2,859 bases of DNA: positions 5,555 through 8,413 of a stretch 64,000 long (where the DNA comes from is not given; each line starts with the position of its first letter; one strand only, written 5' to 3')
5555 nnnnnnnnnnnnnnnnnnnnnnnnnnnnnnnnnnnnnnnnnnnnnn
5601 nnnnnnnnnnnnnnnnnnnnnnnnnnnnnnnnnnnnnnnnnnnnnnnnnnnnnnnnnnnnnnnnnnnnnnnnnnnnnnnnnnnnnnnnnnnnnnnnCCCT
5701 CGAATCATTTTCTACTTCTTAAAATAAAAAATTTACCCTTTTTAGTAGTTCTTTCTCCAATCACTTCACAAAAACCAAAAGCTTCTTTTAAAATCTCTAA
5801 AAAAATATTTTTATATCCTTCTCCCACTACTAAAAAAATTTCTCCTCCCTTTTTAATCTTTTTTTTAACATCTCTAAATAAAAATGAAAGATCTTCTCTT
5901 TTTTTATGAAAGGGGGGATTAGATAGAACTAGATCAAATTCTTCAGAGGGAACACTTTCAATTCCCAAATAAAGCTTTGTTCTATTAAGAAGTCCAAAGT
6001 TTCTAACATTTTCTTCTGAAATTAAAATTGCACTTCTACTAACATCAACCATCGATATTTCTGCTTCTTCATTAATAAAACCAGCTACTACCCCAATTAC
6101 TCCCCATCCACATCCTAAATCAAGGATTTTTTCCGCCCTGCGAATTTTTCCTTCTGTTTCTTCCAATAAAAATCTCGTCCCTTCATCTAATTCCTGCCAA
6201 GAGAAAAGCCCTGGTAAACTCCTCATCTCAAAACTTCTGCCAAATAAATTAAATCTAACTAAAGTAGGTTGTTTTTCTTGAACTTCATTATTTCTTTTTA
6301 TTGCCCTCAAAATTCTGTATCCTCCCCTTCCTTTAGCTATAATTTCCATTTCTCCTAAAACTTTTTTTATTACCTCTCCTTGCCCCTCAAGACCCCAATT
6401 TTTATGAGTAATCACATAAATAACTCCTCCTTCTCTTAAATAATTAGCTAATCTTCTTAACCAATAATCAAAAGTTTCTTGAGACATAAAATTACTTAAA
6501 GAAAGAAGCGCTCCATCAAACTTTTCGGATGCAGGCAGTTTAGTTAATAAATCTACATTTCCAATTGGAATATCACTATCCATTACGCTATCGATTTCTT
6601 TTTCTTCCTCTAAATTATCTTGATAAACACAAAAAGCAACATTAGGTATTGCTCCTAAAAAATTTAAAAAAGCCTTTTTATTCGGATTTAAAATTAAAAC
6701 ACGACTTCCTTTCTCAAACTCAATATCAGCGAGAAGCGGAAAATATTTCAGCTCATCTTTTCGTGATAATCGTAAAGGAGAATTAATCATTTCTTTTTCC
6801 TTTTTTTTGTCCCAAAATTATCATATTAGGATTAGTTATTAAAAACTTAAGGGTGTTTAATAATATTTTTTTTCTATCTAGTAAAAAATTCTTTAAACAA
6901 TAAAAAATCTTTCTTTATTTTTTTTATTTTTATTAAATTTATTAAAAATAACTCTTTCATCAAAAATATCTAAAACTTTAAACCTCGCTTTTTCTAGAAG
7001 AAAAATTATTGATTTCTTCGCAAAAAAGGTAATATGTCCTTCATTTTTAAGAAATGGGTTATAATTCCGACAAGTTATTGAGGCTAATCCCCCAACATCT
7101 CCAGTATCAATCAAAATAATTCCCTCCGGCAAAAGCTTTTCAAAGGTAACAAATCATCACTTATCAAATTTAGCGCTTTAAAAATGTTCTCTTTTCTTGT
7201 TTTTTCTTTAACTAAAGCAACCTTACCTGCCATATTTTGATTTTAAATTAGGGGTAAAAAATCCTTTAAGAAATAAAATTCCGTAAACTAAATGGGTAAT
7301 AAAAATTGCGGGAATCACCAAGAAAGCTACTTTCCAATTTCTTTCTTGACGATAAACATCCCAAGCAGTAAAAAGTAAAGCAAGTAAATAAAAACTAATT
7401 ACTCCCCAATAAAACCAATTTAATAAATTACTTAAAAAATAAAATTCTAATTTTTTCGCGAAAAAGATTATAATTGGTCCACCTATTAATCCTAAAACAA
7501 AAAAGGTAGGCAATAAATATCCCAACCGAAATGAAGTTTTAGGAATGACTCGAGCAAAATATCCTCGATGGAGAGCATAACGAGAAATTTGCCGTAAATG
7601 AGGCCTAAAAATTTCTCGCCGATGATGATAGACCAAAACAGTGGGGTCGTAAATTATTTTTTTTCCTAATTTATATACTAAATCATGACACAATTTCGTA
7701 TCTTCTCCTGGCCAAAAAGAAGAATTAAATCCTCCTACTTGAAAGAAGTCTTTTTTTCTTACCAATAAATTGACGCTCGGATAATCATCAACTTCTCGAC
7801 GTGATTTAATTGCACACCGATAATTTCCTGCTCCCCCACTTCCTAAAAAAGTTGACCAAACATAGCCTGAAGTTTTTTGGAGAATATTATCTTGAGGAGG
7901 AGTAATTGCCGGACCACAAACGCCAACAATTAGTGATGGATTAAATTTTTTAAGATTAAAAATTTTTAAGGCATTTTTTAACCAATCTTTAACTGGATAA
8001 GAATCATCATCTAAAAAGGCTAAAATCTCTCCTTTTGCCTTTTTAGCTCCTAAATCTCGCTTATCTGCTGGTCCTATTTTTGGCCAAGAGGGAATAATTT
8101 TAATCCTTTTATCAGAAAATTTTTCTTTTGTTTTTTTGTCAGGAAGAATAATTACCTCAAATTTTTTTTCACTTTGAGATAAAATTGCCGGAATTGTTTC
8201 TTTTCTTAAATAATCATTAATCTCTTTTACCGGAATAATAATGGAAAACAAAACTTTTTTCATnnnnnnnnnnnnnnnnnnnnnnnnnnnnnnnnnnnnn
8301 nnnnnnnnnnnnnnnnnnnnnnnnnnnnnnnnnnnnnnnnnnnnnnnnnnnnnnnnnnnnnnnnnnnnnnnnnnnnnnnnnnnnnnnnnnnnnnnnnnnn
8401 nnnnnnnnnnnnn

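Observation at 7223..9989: uxs immediately coupled to an ArnC/Dpm1-like GT2: a possible lipid-linked pentose (xylose) donor pathway analogous to the Arn system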

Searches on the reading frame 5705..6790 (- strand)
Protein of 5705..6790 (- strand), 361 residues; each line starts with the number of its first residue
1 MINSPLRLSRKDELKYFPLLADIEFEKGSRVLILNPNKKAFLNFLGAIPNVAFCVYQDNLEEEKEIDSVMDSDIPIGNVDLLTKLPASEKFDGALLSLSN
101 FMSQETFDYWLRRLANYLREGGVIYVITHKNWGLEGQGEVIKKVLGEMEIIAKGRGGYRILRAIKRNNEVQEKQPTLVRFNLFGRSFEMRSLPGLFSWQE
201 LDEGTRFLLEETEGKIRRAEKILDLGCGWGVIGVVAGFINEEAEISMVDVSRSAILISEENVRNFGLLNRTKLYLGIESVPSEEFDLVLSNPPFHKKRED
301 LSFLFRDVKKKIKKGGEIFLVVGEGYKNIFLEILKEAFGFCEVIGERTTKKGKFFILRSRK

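Call 4: search_protein_families(library=pfam, proteins=[window:5705-6790:-], max_evalue=0.01)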
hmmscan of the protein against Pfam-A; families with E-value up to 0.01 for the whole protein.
window:5705-6790:- (361 aa): 12 families
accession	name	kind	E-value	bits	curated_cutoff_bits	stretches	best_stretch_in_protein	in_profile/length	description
PF05175.20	MTS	-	6.7e-36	123.9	23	1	188-347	3-163/170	Methyltransferase small domain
PF13847.12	Methyltransf_31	-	1.4e-11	44.7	27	1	217-319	2-108/145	Methyltransferase domain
PF13649.12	Methyltransf_25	-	1.4e-09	39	27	1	222-316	1-97/97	Methyltransferase domain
PF08242.18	Methyltransf_12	-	7e-09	36.7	30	1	223-317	1-97/98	Methyltransferase domain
PF06325.19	PrmA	-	7.4e-08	32.7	22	1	205-292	148-234/296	Ribosomal protein L11 methyltransferase (PrmA)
PF02353.26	CMAS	-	6.4e-06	26.1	27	1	216-320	60-164/273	Mycolic acid cyclopropane synthetase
PF08241.18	Methyltransf_11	-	9.2e-06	26.7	21.2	1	223-319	1-94/95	Methyltransferase domain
PF13489.12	Methyltransf_23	-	3.1e-05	24.2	27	1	209-321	13-117/164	Methyltransferase domain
PF08468.16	MTS_N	-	0.0002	21.9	27.3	0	78-152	58-130/158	Methyltransferase small domain N-terminal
PF03602.21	Cons_hypoth95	-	0.00026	21.1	24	1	219-308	42-136/182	Conserved hypothetical protein 95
PF07669.17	Eco57I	-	0.0051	17.4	25.3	0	280-311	70-101/171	Eco57I restriction-modification methylase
PF10294.15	Methyltransf_16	-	0.006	16.8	21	0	212-263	40-90/174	Lysine methyltransferase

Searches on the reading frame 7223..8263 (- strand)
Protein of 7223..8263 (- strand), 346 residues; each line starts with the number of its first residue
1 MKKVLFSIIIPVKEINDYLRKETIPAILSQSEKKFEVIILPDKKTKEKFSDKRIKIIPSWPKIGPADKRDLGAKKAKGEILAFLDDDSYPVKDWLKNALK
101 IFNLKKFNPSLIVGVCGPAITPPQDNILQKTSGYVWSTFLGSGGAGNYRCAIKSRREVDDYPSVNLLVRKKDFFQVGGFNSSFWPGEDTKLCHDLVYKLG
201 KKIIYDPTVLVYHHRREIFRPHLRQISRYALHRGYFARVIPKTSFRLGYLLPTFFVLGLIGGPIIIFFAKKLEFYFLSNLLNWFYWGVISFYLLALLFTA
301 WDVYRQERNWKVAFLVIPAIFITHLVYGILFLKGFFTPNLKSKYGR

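Call 4: search_protein_families(library=pfam, proteins=[window:7223-8263:-], max_evalue=0.01)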
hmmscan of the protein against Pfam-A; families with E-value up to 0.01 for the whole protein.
window:7223-8263:- (346 aa): 3 families
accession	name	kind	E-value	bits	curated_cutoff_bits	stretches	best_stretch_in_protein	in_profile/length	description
PF10111.15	Glyco_tranf_2_2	-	1.1e-11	45.1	27.3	1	7-229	1-225/276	Glycosyltransferase like family 2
PF00535.33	Glycos_transf_2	-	4.8e-11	43.3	23.3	1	7-102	1-103/168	Glycosyl transferase family 2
PF13632.12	Glyco_trans_2_3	-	1.5e-06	28.6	27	1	120-297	35-197/198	Glycosyl transferase family group 2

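Call 5: search_protein_families(library=ncbifam, proteins=[window:7223-8263:-], max_evalue=0.01)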
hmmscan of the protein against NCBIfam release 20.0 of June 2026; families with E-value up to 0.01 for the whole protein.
window:7223-8263:- (346 aa): 8 families
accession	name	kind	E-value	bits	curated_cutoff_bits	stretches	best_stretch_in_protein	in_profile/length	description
TIGR03965.1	mycofact_glyco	equivalog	8.5e-27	94.1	280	1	7-231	77-298/467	mycofactocin biosynthesis glycosyltransferase MftF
NF041875.1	EPS_EpsD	equivalog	1.4e-15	57.5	370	1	7-232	2-226/325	exopolysaccharide biosynthesis glycosyltransferase EpsD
TIGR04283.1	glyco_like_mftF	equivalog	1.3e-10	41.2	182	1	7-102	2-97/221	TIGR04283 family arsenosugar biosynthesis glycosyltransferase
NF041394.1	GtaseAglG_Halo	equivalog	6e-10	38.9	440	1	21-241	19-242/304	glucosyl-dolichyl phosphate glucuronosyltransferase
NF047683.1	TeichurnBiosyTuaG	equivalog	5.7e-07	29.4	400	1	3-105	5-114/252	teichuronic acid biosynthesis protein TuaG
NF038302.1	EPS_HpsE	equivalog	7e-07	28.5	300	1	62-101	71-110/307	hormogonium polysaccharide biosynthesis glycosyltransferase HpsE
NF038299.1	EPS_HpsN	equivalog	2.2e-05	23.6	425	1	6-103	3-107/317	hormogonium polysaccharide biosynthesis glycosyltransferase HpsN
NF050050.1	ProtGlycPglI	equivalog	6.1e-05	22.5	500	1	6-101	4-103/306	GalNAc(5)-diNAcBac-PP-undecaprenol beta-1,3-glucosyltransferase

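Call 8: search_solved_structures(query=window:7223-8263:-, max_evalue=0.001, show_alignments=1)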
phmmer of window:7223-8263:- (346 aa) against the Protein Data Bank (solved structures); distinct sequences matched with E-value up to 0.001: 2.
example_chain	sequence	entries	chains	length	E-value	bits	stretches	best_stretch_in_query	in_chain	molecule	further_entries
5hea_A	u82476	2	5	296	9.2e-06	28.2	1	5-97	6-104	Putative glycosyltransferase (GalT1)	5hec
5tze_C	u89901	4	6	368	0.00061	22.2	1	6-103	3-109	Glycosyl transferase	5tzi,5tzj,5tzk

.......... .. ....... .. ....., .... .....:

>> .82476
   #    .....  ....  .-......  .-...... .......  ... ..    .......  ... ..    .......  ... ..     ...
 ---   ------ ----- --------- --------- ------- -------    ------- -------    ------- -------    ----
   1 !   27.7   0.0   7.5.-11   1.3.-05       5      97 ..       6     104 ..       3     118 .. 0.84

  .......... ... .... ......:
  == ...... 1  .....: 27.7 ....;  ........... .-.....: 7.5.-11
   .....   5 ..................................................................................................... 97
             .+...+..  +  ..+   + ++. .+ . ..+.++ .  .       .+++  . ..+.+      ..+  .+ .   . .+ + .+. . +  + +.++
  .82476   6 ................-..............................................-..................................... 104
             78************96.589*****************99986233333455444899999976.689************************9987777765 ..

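Call 55: find_homologous_proteins(query=window:7223-8263:-, max_evalue=0.00001)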
Query window:7223-8263:- (346 aa): 5055 proteins with E <= 0.00001 among 8000 candidates; the best 120 are listed.
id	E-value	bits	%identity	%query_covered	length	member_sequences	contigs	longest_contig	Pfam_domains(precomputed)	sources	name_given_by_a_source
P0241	5.9e-234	794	100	100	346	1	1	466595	PF13632.13,PF10111.15,PF00535.33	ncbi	ncbi:MAG: glycosyltransferase [Microgenomates group bacterium]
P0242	3.4e-186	637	80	99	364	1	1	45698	PF13632.13,PF10111.15,PF00535.33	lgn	-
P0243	1.8e-183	628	79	100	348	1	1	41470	PF10111.15,PF00535.33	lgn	-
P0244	1.5e-177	608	76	98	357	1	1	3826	PF13632.13,PF10111.15,PF00535.33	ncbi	ncbi:MAG: glycosyltransferase [Microgenomates group bacterium]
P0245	7.9e-176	603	75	100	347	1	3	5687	PF13632.13,PF00535.33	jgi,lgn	-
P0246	9.1e-174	596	76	100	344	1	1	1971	PF13632.13,PF10111.15,PF00535.33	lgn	-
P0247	6.8e-173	593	74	100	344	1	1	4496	PF13632.13,PF10111.15,PF00535.33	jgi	jgi:glycosyltransferase involved in cell wall biosynthesis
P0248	2.4e-172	591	74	98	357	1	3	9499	PF13632.13,PF10111.15,PF00535.33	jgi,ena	-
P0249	8.3e-171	586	74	100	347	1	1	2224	PF13632.13,PF10111.15,PF00535.33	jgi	-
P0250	2.0e-168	578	73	98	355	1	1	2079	PF13632.13,PF10111.15,PF00535.33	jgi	jgi:cellulose synthase/poly-beta-1,6-N-acetylglucosamine synthase-like glycosyltransferase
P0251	1.1e-167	576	72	100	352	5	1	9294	PF13632.13,PF10111.15,PF00535.33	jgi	-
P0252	1.9e-167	575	74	100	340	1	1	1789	PF13632.13,PF13641.13,PF00535.33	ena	-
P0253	7.4e-167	573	72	98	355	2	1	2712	PF13632.13,PF10111.15,PF00535.33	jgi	-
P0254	7.9e-167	573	74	98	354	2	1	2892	PF13632.13,PF10111.15,PF00535.33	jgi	jgi:glycosyltransferase involved in cell wall biosynthesis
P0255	8.8e-165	566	71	100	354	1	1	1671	PF13632.13,PF00535.33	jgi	-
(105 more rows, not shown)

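Call 65: predict_structure(alignment_id=A2)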
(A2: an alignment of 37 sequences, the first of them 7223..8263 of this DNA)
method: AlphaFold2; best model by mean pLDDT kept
length: 346 residues; sequences in the alignment: 37
mean_pLDDT: 91.9   pTM: 0.88
mean pLDDT of the five models: 91.9, 90.8, 90.6, 90.4, 63.9
residues with pLDDT >= 90: 271; 70-90: 65; 50-70: 7; < 50: 3
segments of 3 or more residues with pLDDT < 50: none
pLDDT, mean of each block of 10 residues (from residue 1): 88 95 97 97 94 94 83 96 96 97 81 95 93 93 81 91 90 95 84 96 96 94 90 90 87 92 97 98 97 97 96 97 94 88 52
secondary structure, 60 per line:
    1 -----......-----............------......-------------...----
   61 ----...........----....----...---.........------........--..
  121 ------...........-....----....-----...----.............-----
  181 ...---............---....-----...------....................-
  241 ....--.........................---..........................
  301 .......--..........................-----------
elements in order: E6-11 H17-28 E35-40 E54-56 H65-75 E80-83 E88-90 H94-102 E112-116 H127-137 H139-142 H147-150 E156-158 E166-169 H170-175 H187-198 E202-205 E211-213 H220-239 H241-244 H247-271 H275-307 H310-335

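Call 67: fold_search(model_id=the predicted structure, library=pdb)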
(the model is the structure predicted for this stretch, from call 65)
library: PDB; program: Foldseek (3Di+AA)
matches with E <= 10: 826; with E <= 0.001: 282
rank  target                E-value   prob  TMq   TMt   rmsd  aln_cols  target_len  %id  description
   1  7sp8_A                1.4e-10  1.00  0.60  0.44   8.5       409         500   13  Chlorella virus Hyaluronan Synthase bound to UDP-GlcNAc (released 2022-04-06)
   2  6h4f_E                3.1e-10  1.00  0.44  0.48  13.6       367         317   14  TarP-3RboP (released 2018-09-26)
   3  8sne_A                5.4e-10  1.00  0.56  0.42  11.2       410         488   13  Chlorella virus Hyaluronan Synthase bound to GlcA extended GlcNAc primer and UDP (released 2024-05-01)
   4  9yq5_A                5.4e-10  1.00  0.56  0.41  10.1       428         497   11  Chlorella virus hyaluronan synthase bound to an inserted UDP-GlcA (released 2025-12-10)
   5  6hnq_B                5.7e-10  1.00  0.47  0.51  13.4       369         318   14  TarP-6RboP-(CH2)6NH2 (released 2018-10-24)
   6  6h4f_A                5.7e-10  1.00  0.45  0.49  13.3       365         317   14  TarP-3RboP (released 2018-09-26)
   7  6h21_C                6.0e-10  1.00  0.46  0.50  13.3       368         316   15  TarP-UDP-GlcNAc-Mn (released 2018-09-26)
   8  6h1j_B                6.7e-10  1.00  0.43  0.48  13.7       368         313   14  TarP native (released 2018-09-26)
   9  6h4f_C                7.1e-10  1.00  0.47  0.52  13.2       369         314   15  TarP-3RboP (released 2018-09-26)
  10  6h21_A                7.1e-10  1.00  0.44  0.49  13.5       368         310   14  TarP-UDP-GlcNAc-Mn (released 2018-09-26)
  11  6h4f_P                8.4e-10  1.00  0.45  0.50  13.5       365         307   15  TarP-3RboP (released 2018-09-26)
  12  8snc_A                8.9e-10  1.00  0.60  0.44   8.9       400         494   12  Chlorella virus Hyaluronan Synthase bound to GlcA extended GlcNAc primer (released 2024-05-01)
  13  6h2n_C                8.9e-10  1.00  0.45  0.50  13.7       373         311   14  TarP-UDP-GlcNAc-Mg (released 2018-09-26)
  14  7sp7_A                9.4e-10  1.00  0.62  0.45   8.4       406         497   13  Chlorella virus hyaluronan synthase inhibited by UDP (released 2022-04-06)
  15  6h4f_F                1.0e-09  1.00  0.47  0.51  13.0       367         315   15  TarP-3RboP (released 2018-09-26)
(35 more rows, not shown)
